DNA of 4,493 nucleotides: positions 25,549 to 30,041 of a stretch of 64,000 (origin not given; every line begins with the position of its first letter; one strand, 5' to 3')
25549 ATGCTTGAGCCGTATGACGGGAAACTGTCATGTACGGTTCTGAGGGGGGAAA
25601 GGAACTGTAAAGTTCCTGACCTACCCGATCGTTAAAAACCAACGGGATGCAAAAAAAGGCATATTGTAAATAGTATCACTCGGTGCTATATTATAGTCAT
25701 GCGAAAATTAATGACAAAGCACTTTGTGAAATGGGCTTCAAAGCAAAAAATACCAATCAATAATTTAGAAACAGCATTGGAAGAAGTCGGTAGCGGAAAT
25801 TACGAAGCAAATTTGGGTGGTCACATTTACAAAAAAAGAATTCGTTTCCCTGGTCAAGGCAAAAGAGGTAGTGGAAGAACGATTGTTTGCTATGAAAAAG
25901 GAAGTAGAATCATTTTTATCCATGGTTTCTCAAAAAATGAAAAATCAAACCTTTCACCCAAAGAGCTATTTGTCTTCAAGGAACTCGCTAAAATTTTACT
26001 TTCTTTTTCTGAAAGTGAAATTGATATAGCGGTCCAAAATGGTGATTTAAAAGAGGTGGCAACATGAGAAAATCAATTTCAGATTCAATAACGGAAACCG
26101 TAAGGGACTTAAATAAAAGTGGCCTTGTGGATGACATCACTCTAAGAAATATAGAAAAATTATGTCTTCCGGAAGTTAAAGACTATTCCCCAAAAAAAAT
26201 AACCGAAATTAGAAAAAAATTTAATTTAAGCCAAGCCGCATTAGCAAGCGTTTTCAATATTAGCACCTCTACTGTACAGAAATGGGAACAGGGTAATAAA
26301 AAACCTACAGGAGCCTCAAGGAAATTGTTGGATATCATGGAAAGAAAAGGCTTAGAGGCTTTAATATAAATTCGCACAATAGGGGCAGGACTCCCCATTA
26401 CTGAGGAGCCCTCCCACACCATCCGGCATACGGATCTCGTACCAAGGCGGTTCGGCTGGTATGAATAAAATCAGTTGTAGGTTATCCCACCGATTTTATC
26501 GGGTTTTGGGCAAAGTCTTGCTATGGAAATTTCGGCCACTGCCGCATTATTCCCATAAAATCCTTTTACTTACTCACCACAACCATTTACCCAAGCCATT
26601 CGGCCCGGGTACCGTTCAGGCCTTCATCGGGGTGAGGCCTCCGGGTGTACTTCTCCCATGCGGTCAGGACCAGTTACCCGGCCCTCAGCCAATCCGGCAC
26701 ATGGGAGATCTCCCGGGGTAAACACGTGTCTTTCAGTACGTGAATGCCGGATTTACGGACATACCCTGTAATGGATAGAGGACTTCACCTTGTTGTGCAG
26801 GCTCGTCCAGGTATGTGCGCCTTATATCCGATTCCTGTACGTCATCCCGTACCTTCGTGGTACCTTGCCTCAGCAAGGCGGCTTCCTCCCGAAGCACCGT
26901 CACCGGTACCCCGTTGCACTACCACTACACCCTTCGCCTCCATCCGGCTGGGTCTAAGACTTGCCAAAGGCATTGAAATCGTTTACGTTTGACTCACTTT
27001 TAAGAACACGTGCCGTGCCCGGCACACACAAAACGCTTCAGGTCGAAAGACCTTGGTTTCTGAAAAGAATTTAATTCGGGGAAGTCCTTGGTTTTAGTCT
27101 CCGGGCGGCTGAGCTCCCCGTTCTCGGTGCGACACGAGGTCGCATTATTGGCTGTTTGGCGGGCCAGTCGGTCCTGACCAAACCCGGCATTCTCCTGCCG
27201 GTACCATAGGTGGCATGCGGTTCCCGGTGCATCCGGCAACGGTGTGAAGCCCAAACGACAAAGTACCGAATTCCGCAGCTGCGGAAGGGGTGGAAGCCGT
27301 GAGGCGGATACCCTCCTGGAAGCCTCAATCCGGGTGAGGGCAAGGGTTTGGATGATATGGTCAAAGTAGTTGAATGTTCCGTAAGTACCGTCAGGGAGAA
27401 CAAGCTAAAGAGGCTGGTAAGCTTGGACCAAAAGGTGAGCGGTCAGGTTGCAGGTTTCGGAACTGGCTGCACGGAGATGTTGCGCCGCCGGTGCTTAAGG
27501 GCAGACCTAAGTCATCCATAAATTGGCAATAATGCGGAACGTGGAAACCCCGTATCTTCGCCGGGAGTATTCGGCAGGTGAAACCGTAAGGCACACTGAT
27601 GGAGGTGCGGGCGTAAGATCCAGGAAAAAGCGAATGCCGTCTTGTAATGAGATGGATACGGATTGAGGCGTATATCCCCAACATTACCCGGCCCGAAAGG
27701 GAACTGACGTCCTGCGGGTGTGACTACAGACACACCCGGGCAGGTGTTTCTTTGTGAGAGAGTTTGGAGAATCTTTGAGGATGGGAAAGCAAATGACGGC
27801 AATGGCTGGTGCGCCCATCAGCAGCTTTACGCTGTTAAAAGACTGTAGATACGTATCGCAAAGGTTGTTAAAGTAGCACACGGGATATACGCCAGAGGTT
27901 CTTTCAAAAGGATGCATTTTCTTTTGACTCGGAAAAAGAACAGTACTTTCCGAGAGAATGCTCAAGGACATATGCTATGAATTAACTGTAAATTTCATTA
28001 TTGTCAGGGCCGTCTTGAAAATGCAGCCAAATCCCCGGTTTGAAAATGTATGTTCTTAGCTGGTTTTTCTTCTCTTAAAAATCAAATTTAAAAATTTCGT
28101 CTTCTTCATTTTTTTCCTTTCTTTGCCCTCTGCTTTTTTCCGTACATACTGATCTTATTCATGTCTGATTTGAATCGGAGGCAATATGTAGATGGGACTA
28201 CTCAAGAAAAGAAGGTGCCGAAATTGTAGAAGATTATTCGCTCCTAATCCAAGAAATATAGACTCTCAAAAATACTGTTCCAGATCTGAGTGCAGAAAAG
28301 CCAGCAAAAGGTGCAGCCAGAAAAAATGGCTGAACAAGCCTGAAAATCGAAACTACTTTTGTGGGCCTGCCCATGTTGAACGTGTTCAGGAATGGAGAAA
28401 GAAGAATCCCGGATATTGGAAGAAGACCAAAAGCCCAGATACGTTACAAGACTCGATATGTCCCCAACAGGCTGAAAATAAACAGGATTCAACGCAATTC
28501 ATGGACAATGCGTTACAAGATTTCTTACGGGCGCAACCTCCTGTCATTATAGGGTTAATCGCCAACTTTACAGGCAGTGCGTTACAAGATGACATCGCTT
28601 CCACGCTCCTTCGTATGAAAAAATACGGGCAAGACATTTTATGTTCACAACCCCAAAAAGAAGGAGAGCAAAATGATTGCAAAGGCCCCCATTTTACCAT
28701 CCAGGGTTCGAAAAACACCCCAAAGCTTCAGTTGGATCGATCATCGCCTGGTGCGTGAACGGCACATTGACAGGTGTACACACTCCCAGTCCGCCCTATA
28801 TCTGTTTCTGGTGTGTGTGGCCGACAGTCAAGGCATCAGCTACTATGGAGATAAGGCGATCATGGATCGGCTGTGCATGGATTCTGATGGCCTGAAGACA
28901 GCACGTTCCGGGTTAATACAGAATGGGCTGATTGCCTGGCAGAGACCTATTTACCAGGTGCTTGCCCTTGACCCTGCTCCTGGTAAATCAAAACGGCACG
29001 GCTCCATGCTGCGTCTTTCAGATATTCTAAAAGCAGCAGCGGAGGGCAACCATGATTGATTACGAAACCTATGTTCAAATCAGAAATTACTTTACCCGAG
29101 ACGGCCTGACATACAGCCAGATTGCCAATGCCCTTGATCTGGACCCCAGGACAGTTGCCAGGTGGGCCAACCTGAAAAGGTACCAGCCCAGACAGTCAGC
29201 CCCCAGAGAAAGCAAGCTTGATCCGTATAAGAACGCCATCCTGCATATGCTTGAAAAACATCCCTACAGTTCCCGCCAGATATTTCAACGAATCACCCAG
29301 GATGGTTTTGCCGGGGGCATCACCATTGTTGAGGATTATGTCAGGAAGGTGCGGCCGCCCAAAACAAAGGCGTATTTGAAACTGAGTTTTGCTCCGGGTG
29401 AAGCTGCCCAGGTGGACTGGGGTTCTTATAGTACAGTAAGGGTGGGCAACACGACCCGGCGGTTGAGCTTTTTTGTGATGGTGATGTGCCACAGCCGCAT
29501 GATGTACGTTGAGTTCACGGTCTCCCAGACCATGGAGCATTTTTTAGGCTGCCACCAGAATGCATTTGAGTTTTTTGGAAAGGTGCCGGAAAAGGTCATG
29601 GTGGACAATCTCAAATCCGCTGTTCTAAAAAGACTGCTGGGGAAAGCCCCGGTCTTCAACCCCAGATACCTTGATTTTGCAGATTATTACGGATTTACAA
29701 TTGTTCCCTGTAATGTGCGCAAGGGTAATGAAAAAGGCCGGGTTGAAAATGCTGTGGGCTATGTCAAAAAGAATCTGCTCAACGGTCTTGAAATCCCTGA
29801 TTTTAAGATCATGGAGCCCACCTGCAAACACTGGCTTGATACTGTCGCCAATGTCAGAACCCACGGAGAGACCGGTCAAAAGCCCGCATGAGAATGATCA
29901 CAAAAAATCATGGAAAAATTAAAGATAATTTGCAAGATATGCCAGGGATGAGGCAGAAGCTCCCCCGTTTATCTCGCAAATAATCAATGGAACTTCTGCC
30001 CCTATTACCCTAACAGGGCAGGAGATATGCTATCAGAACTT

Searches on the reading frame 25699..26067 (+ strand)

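Call 66: search_protein_families(library=pfam, proteins=[window:25699-26067:+])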
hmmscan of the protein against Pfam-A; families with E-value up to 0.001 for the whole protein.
window:25699-26067:+ (122 aa): 1 family
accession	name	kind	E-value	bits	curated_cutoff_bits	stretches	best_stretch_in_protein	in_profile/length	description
PF06296.18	RelE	-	1.5e-36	125.7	27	1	1-120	1-120/120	RelE toxin of RelE / RelB toxin-antitoxin system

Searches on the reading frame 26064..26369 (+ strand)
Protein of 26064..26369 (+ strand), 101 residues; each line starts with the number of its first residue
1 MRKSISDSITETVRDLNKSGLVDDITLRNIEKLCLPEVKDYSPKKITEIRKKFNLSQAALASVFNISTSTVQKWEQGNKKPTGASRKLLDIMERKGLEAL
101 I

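Call 66: search_protein_families(library=pfam, proteins=[window:26064-26369:+])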
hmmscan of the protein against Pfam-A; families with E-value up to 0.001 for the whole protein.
window:26064-26369:+ (101 aa): 3 families
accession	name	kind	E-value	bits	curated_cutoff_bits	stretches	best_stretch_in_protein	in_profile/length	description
PF01381.28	HTH_3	-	2.3e-08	34.4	23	1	48-83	3-38/55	Helix-turn-helix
PF15731.11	MqsA_antitoxin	-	2e-07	31.6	30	1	41-95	69-123/131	Antitoxin component of bacterial toxin-antitoxin system, MqsA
PF12844.13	HTH_19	-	4.6e-05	23.7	30.2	1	44-97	2-53/64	Helix-turn-helix domain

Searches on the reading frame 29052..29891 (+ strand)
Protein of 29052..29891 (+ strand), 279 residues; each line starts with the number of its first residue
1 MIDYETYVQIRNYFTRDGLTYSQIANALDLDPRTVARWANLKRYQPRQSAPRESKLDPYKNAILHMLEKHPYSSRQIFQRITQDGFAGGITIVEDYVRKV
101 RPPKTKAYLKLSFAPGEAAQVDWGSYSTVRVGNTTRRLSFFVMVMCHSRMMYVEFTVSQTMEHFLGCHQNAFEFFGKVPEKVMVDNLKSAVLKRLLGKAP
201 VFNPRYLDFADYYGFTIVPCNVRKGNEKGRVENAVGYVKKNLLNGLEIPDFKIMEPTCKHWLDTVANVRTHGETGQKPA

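Call 66: search_protein_families(library=pfam, proteins=[window:29052-29891:+])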
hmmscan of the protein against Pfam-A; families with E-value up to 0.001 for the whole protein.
window:29052-29891:+ (279 aa): 3 families
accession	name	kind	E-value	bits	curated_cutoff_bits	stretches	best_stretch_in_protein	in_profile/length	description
PF00665.32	rve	-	1.8e-10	41.4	32.6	1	115-223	4-100/102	Integrase core domain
PF13384.12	HTH_23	-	0.00012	22.3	24.6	1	15-44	14-41/50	Homeodomain-like domain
PF13551.12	HTH_29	-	0.00037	21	28.1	0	17-57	10-59/64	Winged helix-turn helix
